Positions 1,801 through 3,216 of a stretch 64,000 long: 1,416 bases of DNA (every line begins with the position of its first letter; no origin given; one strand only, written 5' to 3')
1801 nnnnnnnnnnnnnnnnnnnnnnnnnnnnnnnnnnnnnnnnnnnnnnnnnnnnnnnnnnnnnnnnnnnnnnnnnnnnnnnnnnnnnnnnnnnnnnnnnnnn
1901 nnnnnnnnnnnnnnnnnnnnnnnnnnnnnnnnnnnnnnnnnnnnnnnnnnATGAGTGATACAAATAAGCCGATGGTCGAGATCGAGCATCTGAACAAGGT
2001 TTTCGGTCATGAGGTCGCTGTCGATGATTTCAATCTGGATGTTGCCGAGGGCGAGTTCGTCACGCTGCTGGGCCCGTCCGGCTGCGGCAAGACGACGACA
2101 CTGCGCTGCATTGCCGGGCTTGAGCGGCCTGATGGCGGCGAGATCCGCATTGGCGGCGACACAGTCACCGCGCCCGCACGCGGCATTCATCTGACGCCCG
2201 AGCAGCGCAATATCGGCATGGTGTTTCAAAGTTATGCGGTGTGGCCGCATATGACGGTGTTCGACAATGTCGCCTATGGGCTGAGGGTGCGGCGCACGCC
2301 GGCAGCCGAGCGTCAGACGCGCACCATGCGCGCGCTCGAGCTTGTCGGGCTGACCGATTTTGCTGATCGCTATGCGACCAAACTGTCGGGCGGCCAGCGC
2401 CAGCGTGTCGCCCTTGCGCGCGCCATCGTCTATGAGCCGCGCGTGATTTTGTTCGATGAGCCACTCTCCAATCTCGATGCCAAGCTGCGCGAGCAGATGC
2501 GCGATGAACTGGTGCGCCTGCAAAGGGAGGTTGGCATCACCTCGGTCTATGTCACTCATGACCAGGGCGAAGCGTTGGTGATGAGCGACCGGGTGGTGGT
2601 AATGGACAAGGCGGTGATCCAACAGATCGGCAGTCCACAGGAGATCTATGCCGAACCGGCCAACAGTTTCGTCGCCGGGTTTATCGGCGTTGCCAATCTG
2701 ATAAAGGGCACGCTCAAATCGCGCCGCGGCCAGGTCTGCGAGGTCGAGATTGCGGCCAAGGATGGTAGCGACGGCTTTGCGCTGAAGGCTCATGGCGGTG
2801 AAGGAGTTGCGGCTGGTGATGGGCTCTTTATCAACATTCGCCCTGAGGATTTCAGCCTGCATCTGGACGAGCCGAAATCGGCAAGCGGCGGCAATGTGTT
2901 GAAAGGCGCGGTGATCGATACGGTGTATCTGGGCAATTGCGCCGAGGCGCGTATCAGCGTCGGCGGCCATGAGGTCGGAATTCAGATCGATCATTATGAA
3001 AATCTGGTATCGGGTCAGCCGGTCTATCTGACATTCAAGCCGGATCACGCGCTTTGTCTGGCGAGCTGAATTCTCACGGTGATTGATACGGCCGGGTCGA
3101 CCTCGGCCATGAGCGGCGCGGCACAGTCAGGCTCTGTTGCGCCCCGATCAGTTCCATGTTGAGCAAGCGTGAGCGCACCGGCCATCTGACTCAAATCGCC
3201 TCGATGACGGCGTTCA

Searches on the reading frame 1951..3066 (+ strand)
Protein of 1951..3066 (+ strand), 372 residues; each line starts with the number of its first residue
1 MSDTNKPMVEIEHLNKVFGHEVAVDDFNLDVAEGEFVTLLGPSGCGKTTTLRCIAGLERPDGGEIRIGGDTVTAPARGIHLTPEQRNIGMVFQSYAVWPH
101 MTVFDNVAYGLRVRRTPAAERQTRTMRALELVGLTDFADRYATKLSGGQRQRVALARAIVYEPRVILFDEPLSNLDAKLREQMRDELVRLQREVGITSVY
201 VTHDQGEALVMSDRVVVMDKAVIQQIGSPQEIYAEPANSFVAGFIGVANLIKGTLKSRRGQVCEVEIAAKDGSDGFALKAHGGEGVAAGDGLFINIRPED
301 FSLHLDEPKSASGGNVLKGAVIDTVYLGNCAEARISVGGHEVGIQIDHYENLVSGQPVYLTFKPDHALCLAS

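Call 13: find_related_loci(query=window:1951-3066:+, collection=genome_contigs, flank=10000)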
Query window:1951-3066:+ (372 aa) in genome_contigs; peptide patterns used: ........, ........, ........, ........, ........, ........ (x = any residue, [..] = any of these).
600 stretches matched a pattern (row limit reached: there are more); 588 encode a relative of the query (tblastn E <= 1e-3); the best 80 are kept; 80 distinct loci.
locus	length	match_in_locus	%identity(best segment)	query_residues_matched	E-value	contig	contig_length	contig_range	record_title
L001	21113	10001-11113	73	1-371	0e+0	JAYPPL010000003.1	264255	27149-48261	MAG: Alphaproteobacteria bacterium isolate SD3109_NP_metabat_bins_2.tsv.138 contig_22103_pilon, whole genome shotgun seq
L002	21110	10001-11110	71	1-370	9e-178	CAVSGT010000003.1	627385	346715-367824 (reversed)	MAG: uncultured Alphaproteobacteria bacterium isolate MFD05684.bin.2.190 genome assembly, contig: contig_16661, whole ge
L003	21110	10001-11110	69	1-370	4e-177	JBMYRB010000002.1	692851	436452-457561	MAG: Alphaproteobacteria bacterium isolate ME_XS_2303_bin_7 ME_XS_2303_bin_7_1, whole genome shotgun sequence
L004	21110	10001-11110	69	1-370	2e-176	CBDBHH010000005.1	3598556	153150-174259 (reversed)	MAG: Alphaproteobacteria bacterium isolate bcc394d7-c654-44df-b0f3-7ba1a8824e42 genome assembly, contig: contig_5, whole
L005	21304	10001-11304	68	1-372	1e-175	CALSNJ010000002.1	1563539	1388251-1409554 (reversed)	MAG: uncultured Alphaproteobacteria bacterium isolate K_MB42 genome assembly, contig: scaffold_12713_K_MB42, whole genom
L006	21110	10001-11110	71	1-370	2e-174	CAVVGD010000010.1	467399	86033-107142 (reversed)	MAG: uncultured proteobacterium isolate MFD02416.bin.1.130 genome assembly, contig: contig_4647, whole genome shotgun se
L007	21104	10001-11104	68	3-372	2e-173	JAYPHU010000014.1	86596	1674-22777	MAG: Rhodospirillaceae bacterium isolate 139577_S178_metabat_bins_sens.tsv.044 NODE_146_length_86596_cov_15.907905, whol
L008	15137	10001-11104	69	2-371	3e-173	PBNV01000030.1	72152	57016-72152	MAG: Rhodospirillaceae bacterium isolate SP18 MHASMcontig_2983726, whole genome shotgun sequence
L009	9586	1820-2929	71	1-370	9e-173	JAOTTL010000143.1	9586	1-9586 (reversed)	MAG: Betaproteobacteria bacterium isolate 13_July_SF_Bin19 13_July_SF_Bin19_scaffold_3075_c1, whole genome shotgun seque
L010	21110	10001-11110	70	1-370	2e-171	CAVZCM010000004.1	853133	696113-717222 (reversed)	MAG: uncultured proteobacterium isolate MFD01721.bin.1.380 genome assembly, contig: contig_23440, whole genome shotgun s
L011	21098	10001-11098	70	6-372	2e-171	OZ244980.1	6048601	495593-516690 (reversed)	MAG: Hyphomicrobiaceae bacterium isolate 7b6dc707-63fa-4baa-968c-fecba2c4e84d genome assembly, chromosome: 1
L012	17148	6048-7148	69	4-370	3e-170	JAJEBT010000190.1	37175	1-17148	MAG: Alphaproteobacteria bacterium isolate jk18x9bins.50 k141_340930, whole genome shotgun sequence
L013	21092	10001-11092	71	8-372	2e-169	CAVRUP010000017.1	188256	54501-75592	MAG: uncultured Alphaproteobacteria bacterium isolate MFD02248.bin.2.61 genome assembly, contig: contig_33657, whole gen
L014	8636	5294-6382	69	8-370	8e-169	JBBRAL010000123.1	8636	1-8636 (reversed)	MAG: Hyphomicrobiales bacterium isolate Co_metawrap_2293 Cmw_2293_k141_7416375_length_8636_cov_13.0000, whole genome sho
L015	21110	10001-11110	68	1-370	7e-168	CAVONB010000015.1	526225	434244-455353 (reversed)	MAG: uncultured Alphaproteobacteria bacterium isolate MFD09779.bin.2.162 genome assembly, contig: contig_53267, whole ge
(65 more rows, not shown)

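Call 15: find_encoding_contigs(protein=window:1951-3066:+, flank=10000, max_places=10)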
Protein window:1951-3066:+ (372 aa): 1 contig read that carries it; 1 place shown.
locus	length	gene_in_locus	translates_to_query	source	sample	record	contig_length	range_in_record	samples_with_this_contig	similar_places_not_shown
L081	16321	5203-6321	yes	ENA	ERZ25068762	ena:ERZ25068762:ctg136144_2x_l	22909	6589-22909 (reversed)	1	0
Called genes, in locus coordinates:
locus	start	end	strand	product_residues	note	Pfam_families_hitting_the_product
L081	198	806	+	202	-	PF13701:DDE_Tnp_1_4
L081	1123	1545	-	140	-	-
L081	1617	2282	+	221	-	-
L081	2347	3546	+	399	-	PF00528:BPD_transp_1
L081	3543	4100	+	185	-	PF00528:BPD_transp_1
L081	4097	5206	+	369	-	PF00005:ABC_tran, PF08402:TOBE_2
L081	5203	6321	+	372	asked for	PF00005:ABC_tran, PF08402:TOBE_2 (weak)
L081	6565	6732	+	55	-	-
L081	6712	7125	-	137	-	-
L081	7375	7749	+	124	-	PF00665:rve (weak), PF13683:rve_3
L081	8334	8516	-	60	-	-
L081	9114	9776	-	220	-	PF01609:DDE_Tnp_1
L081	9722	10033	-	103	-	PF05598:DUF772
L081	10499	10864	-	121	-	PF13701:DDE_Tnp_1_4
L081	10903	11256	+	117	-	PF11614:FixG_C (weak)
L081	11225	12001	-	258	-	-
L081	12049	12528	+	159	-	-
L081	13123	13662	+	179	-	PF00873:ACR_tran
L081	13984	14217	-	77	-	-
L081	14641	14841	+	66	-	-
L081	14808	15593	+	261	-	PF05598:DUF772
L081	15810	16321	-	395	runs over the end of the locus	PF00155:Aminotran_1_2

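Call 37: list_cluster_members(proteins=[window:1951-3066:+, P0001, window:5136-5375:-, window:5378-6865:-, window:9798-10688:+, window:7071-7973:+])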
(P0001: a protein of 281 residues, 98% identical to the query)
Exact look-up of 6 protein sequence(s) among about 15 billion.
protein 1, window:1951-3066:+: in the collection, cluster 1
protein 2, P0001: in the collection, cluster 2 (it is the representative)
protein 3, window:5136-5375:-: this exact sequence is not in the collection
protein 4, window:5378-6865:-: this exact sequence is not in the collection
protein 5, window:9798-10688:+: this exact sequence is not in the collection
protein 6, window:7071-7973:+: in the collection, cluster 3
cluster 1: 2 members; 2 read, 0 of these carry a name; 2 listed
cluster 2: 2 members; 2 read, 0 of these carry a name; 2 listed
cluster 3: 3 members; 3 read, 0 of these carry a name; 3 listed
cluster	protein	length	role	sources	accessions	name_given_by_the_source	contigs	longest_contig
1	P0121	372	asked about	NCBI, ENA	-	-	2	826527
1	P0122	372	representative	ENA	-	-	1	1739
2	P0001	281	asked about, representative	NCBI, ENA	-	-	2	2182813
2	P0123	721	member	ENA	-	-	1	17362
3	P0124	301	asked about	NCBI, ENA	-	-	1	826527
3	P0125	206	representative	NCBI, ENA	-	-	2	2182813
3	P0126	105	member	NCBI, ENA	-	-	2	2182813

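Call 38: find_encoding_contigs(protein=P0123, flank=10000, max_places=6)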
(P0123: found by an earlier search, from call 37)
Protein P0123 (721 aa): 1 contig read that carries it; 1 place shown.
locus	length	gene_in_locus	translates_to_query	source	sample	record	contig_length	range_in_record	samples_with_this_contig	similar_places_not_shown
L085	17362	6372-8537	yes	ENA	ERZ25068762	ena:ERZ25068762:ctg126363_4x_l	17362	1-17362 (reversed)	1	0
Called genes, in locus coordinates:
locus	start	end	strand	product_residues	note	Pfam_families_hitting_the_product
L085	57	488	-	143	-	-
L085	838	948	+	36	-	-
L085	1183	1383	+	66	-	-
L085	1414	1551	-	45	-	-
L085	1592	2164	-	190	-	PF00115:COX1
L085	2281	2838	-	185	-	PF00115:COX1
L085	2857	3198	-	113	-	PF00115:COX1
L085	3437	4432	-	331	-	PF05954:Phage_GPD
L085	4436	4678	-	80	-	PF05489:Phage_tail_X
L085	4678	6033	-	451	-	-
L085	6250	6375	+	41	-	-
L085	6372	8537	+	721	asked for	PF01935:DUF87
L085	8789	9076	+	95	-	PF05872:HerA_C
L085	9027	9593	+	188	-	PF05872:HerA_C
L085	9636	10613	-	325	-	PF00034:Cytochrom_C (faint)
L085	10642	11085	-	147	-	PF01322:Cytochrom_C_2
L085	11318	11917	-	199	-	PF00081:Sod_Fe_N, PF02777:Sod_Fe_C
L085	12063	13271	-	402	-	PF02771:Acyl-CoA_dh_N, PF02770:Acyl-CoA_dh_M, PF00441:Acyl-CoA_dh_1, PF08028:Acyl-CoA_dh_2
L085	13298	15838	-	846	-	PF01641:SelR, PF02897:Peptidase_S9_N, PF00326:Peptidase_S9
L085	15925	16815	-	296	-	PF13560:HTH_31 (weak), PF01381:HTH_3, PF13443:HTH_26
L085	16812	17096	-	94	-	-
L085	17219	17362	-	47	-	?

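Call 43: find_related_loci(query=P0123, collection=viral_contigs, flank=10000)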
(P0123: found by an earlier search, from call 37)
Query P0123 (721 aa) in viral_contigs; peptide patterns used: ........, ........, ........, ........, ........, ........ (x = any residue, [..] = any of these).
4 stretches matched a pattern; 1 encode a relative of the query (tblastn E <= 1e-3); 1 distinct loci.
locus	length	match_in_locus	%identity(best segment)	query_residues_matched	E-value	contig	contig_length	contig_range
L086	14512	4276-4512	32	311-389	3e-5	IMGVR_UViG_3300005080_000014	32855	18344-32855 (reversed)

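Call 44: find_related_loci(query=L085:3440-4432:-, collection=viral_contigs, flank=10000)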
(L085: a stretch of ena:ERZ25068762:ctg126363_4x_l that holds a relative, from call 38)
Query L085:3440-4432:- (331 aa) in viral_contigs; peptide patterns used: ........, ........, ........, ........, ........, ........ (x = any residue, [..] = any of these).
15 stretches matched a pattern, but none encodes a relative of the query by tblastn (E <= 1e-3).

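Call 45: search_dna_similar(query=L085:3440-4432:-, collection=phages, mode=protein, max_rows=15)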
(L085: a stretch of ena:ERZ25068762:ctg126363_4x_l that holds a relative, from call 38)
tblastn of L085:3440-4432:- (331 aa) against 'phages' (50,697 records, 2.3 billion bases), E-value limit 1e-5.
Records with a match: 484; places in all: 484; records where one place covers at least 80% of the query: 428.
Best place of each record, by identity: <60% 484.
By first word of the organism name: Klebsiella 81; Burkholderia 80; Escherichia 55; Ralstonia 48; Yersinia 44; Salmonella 25; Pseudomonas 18; Peduovirus 18; Vibrio 17; Aeromonas 12; and 30 more.
By host as written in the record: Klebsiella pneumoniae 56; - 44; Ralstonia solanacearum 41; Burkholderia pseudomallei 29; Yersinia pestis EV76-CN 26; Burkholderia sp. 20; Escherichia coli 18; Yersinia enterocolitica 10; and 142 more.
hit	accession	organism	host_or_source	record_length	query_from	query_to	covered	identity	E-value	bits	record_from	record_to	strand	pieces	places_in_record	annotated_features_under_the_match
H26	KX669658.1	Ochrobactrum phage POA1180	Ochrobactrum anthropi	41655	3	331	99%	38.9%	5e-60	213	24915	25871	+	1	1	hypothetical protein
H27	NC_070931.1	Ochrobactrum phage POA1180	Ochrobactrum anthropi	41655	3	331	99%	38.9%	5e-60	213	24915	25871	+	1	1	tail protein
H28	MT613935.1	Pseudomonas phage Persinger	Pseudomonas aeruginosa UVA4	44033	1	326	98%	33.3%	8e-35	140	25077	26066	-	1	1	transcription regulator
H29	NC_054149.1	Pseudomonas phage Persinger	Pseudomonas aeruginosa UVA4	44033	1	326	98%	33.3%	8e-35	140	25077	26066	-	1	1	tail protein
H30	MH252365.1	Ralstonia phage phiRSP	Ralstonia solanacearum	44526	1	326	98%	32.2%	2e-30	127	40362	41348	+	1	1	putative transcriptional regulator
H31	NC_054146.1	Ralstonia phage phiRSP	Ralstonia solanacearum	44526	1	326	98%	32.2%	2e-30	127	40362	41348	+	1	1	tail protein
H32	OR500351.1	Xanthomonas phage Murka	Xanthomonas campestris pv. campestris ...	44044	1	331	100%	31.5%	6e-35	140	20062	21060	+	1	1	tail protein | hypothetical protein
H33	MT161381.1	Xanthomonas phage FoX1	Xanthomonas campestris pv. campestris ...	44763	1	331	100%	31.5%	1e-34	139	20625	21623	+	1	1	gene D protein | putative tail protein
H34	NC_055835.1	Xanthomonas phage FoX1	Xanthomonas campestris pv. campestris ...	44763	1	331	100%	31.5%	1e-34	139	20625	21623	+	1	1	tail protein | putative tail protein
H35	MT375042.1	Acinetobacter phage vB_AbaP_Alexa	Acinetobacter baumannii NIPH 201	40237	1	326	98%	31.6%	4e-35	140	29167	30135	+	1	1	baseplate protein (x2)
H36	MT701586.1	Burkholderia phage Mica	Burkholderia cenocepacia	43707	3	326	98%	31.7%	1e-34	139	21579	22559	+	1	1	baseplate hub protein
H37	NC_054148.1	Burkholderia phage Mica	Burkholderia cenocepacia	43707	3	326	98%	31.7%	1e-34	139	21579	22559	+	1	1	tail protein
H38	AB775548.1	Pseudomonas phage PPpW-3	-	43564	1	326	98%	31.2%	5e-35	140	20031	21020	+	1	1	putative transcriptional regulator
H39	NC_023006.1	Pseudomonas phage PPpW-3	-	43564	1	326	98%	31.2%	5e-35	140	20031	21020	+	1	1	tail protein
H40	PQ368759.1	Halomonas phage vB_HboP_4908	Vreelandella boliviensis (basionym: ...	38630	2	331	100%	30.7%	3e-33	135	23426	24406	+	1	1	late expression D protein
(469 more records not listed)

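Call 46: search_dna_similar(query=P0123, collection=phages, mode=protein, max_rows=15)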
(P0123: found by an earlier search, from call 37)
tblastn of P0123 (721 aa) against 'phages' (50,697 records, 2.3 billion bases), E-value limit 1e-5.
Records with a match: 2; places in all: 2; records where one place covers at least 80% of the query: 0.
Best place of each record, by identity: <60% 2.
By first word of the organism name: Blautia 1; Bacteriophage 1.
By host as written in the record: Blautia coccoides 1; - 1.
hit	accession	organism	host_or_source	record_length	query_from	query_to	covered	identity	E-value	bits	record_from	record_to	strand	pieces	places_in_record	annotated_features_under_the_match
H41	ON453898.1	Blautia phage Montmirail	Blautia coccoides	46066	501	694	27%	33.5%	1e-24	117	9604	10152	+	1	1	terminase large subunit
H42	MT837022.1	Bacteriophage sp.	human fecal samples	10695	538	676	19%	30.2%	2e-10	71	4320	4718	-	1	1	record has no annotation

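Call 47: get_annotated_region(hit=H27, flank=9000)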
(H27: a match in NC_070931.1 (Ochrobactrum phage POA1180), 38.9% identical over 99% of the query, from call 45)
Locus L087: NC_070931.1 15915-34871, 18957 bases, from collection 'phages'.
description: Ochrobactrum phage POA1180, complete genome.
organism: Ochrobactrum phage POA1180 (NCBI taxid 1897640)
taxonomy: Viruses; Duplodnaviria; Heunggongvirae; Uroviricota; Caudoviricetes; Abaiavirus; Abaiavirus POA1180
host: Ochrobactrum anthropi; source: -; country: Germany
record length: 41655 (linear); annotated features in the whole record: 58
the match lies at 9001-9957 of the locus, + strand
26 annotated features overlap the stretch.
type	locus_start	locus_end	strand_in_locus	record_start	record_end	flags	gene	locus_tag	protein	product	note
CDS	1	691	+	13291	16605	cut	-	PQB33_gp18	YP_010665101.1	virulence-associated protein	GP18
CDS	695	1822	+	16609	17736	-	-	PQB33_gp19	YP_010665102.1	tail protein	GP19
CDS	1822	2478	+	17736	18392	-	-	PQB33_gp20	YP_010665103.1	tail fiber assembly protein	GP20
CDS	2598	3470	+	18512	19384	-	-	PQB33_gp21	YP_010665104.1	methyltransferase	GP21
CDS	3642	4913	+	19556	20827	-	-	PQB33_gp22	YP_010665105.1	tail sheath protein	GP22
CDS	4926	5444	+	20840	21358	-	-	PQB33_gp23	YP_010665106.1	head closure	GP23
CDS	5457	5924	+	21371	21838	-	-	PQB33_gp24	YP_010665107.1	hypothetical protein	GP24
CDS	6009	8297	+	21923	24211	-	-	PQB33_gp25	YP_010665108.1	tail length tape measure protein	GP25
CDS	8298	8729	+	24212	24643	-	-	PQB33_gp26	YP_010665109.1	tail protein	GP26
CDS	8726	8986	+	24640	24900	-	-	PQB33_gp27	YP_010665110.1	baseplate hub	GP27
CDS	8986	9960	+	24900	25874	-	-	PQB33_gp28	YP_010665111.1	tail protein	GP28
CDS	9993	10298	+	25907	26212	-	-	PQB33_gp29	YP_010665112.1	hypothetical protein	GP29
CDS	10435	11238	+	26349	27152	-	-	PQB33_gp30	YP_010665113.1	site-specific DNA methylase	GP30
CDS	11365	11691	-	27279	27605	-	-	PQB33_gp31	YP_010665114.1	chromate transport protein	GP31; chromate transport protein ChrA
CDS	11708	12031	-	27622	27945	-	-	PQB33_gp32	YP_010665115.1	chromate resistance protein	GP32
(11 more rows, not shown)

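Call 49: search_protein_families(library=ncbifam, proteins=[P0123], max_evalue=0.001)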
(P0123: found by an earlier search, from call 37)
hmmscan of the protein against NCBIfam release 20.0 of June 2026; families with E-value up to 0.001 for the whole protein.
P0123 (721 aa): 7 families
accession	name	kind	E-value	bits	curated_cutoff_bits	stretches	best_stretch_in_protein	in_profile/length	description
NF042944.1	HerA_antiphage_2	equivalog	1.7e-60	205.4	850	2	441-677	321-560/576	anti-phage-associated helicase HerA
NF042943.1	HerA_antiphage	equivalog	2.1e-45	155.4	800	2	448-677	337-566/566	anti-phage-associated helicase HerA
NF040819.1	helicase_HerA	equivalog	3.2e-27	95.3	970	2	524-662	387-519/561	DNA double-strand break repair helicase HerA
NF040937.1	HerA_Thermprot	equivalog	3e-24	85.3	800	2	499-677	310-479/487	DNA double-strand break repair helicase HerA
NF053655.1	CedD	equivalog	5.6e-14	51.7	600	1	515-658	401-526/527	DNA-translocating ATPase CedD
NF033849.1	ser_rich_anae_1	subfamily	3.6e-10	37.9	650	1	532-619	1012-1099/1163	serine-rich protein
NF041017.1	DNA_import_CedB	equivalog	0.00051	18.8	700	0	498-595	435-520/590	DNA import protein CedB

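Call 50: search_protein_families(library=padloc, proteins=[P0123], max_evalue=0.001)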
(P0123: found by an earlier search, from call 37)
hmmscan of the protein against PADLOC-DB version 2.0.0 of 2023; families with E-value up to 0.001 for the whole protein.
P0123 (721 aa): 16 families
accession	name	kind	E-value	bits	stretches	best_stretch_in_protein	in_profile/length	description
PDLC04098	HerA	-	1e-253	842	1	1-695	1-684/686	-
PDLC04102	HerA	-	3.3e-91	304.6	1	12-687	9-647/654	-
PDLC04106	HerA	-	4.8e-86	287.7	1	13-696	7-664/667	-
PDLC04105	HerA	-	2.5e-85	285.2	2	419-699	288-574/576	-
PDLC02188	HerA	-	8.6e-58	194.6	2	454-694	334-576/578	-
PDLC02185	HerA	-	1.2e-50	170.8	2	447-678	345-580/585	-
PDLC04104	HerA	-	1.8e-46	156.6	1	481-698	162-375/379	-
PDLC04100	HerA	-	2e-46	156.9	2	450-678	345-573/580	-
PDLC04097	HerA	-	2.1e-45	153.5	2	495-678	431-612/618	-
PDLC04103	HerA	-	1.1e-41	140.9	2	452-677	356-574/579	-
PDLC04140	mad8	-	5.4e-13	47.1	1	175-610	27-253/314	mads_8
PDLC01055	HerA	-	2.3e-12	44.5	1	499-615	384-483/532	Type III coevolved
PDLC04101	HerA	-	2.5e-12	44.2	1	109-196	98-189/400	-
PDLC04099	HerA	-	1.6e-11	42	1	90-197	84-191/214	-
PDLC04107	HerA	-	3.5e-09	34.1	1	109-197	99-191/306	-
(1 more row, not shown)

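Call 65: find_related_loci(query=P0123, collection=metagenome_contigs, flank=10000)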
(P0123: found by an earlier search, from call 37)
Query P0123 (721 aa) in metagenome_contigs; peptide patterns used: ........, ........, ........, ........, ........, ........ (x = any residue, [..] = any of these).
180 stretches matched a pattern; 14 encode a relative of the query (tblastn E <= 1e-3); 14 distinct loci.
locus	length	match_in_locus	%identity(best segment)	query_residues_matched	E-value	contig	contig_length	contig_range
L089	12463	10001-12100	81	1-696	0e+0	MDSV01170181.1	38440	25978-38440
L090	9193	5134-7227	79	1-694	0e+0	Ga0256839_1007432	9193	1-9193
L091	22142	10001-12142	72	1-704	0e+0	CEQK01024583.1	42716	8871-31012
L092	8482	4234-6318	75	1-696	0e+0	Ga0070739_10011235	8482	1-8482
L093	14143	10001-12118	72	1-695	0e+0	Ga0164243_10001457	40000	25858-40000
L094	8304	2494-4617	73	1-700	0e+0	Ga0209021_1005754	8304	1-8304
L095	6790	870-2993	73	1-700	0e+0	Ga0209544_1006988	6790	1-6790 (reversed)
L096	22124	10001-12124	73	1-700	0e+0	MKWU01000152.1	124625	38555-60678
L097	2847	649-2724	72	1-695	0e+0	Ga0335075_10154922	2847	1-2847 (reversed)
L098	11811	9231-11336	73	1-703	0e+0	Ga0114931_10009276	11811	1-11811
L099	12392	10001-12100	70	1-698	0e+0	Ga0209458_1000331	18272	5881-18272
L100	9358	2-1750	76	129-708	0e+0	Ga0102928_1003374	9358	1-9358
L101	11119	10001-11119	65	1-377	1e-146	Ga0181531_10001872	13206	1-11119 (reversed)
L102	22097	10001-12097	83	1-695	0e+0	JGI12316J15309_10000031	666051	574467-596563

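Call 73: find_homologous_proteins(query=L085:3440-4432:-, max_evalue=1e-30)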
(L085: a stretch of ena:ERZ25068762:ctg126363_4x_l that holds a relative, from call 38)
Query L085:3440-4432:- (331 aa): 25 proteins with E <= 1e-30 among 4864 candidates.
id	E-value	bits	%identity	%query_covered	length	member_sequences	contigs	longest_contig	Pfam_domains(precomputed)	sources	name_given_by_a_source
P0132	2.3e-220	749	100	100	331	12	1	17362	PF05954.18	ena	-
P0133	8.0e-153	527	71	100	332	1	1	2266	PF05954.18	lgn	-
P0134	3.1e-132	459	63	100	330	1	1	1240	PF05954.18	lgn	-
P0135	9.7e-127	441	60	100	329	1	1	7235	-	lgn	-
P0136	5.1e-126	439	62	100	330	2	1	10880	PF05954.18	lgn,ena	-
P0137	9.0e-126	438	61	100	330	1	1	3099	PF05954.18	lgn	-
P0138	2.3e-123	430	59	100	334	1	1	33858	PF05954.18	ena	-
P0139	3.9e-120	419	60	100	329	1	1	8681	PF05954.18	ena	-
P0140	4.7e-118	412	58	100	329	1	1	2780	PF05954.18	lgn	-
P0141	3.0e-116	406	58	100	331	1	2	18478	PF05954.18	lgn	-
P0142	1.8e-115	404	69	78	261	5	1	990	PF05954.18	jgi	jgi:phage protein D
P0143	5.5e-115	402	58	100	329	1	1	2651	PF05954.18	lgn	-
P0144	7.2e-114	399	57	99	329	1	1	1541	-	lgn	-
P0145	1.1e-107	378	54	100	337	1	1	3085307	-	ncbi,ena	-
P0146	9.6e-102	359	54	93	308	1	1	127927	PF05954.18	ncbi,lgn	ncbi:MAG: late control protein [Pseudomonadota bacterium]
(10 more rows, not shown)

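Call 74: find_encoding_contigs(protein=P0138, flank=10000, max_places=2)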
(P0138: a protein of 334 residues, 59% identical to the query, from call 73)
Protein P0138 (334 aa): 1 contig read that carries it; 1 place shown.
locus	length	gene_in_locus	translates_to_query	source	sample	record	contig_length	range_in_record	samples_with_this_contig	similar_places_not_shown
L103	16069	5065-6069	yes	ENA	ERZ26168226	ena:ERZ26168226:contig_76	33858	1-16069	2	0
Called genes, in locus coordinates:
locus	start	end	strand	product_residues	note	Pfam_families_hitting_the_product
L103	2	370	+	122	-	?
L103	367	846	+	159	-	PF05069:Phage_tail_S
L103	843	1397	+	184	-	-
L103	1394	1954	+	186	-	-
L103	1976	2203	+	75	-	-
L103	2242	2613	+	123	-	-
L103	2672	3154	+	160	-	-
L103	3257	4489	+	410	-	-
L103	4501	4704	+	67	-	-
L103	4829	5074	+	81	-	PF05489:Phage_tail_X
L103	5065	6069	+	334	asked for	PF05954:Phage_GPD (weak)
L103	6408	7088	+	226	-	PF25680:Mom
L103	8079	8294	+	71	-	-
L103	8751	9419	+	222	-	PF03050:DDE_Tnp_IS66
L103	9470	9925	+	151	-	-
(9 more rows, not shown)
